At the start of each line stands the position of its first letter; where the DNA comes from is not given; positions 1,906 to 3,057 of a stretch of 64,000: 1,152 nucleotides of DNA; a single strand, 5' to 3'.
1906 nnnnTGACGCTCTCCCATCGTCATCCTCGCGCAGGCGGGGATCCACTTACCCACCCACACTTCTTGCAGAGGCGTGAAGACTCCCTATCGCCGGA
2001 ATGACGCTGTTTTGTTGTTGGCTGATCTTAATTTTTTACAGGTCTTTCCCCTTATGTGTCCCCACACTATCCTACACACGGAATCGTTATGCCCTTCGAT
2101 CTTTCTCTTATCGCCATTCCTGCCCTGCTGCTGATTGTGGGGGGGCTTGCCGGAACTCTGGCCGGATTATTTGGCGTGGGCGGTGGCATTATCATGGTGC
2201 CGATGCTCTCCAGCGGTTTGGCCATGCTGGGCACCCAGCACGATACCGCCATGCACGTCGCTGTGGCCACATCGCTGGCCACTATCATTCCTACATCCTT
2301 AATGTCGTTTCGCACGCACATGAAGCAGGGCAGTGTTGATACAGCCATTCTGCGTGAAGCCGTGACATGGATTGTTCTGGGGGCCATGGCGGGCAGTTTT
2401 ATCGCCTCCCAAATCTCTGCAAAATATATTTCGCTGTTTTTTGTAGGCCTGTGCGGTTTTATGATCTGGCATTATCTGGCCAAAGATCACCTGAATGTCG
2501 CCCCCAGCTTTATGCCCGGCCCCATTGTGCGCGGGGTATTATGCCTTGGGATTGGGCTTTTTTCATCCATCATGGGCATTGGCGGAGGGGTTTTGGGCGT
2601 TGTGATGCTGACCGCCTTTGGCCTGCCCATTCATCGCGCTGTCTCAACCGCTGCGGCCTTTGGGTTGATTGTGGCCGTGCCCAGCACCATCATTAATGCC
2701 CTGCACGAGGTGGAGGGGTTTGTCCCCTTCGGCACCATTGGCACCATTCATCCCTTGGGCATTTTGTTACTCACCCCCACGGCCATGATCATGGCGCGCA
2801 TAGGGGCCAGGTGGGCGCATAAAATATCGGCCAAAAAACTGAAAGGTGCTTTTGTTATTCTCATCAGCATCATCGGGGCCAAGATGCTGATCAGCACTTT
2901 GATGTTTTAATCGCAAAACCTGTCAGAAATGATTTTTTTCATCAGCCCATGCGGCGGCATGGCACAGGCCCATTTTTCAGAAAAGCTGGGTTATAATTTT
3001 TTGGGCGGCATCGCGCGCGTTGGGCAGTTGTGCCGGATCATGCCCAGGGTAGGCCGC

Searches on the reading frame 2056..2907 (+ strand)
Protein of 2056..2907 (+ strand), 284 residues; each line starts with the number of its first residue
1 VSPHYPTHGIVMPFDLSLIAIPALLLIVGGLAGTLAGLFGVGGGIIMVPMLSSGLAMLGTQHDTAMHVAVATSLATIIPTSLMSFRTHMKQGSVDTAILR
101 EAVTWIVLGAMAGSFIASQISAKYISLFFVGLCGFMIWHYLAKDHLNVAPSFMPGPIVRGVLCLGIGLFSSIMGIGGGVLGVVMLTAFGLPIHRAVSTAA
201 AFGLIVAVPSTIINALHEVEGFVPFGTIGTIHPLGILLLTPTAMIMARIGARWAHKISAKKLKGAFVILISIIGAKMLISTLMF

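Call 5: search_protein_families(library=pfam, proteins=[window:2056-2907:+], max_evalue=10)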
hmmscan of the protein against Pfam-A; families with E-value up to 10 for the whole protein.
window:2056-2907:+ (284 aa): 3 families
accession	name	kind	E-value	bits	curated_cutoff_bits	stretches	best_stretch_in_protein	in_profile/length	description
PF01925.25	TauE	-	6.8e-44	150.7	32.6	1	25-277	1-237/237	Sulfite exporter TauE/SafE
PF05818.17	TraT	-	1.5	9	31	1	174-222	87-135/214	Enterobacterial TraT complement resistance protein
PF17091.10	Inovirus_G7P_1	-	3.4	8.2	27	1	103-114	19-30/38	Inovirus G7P protein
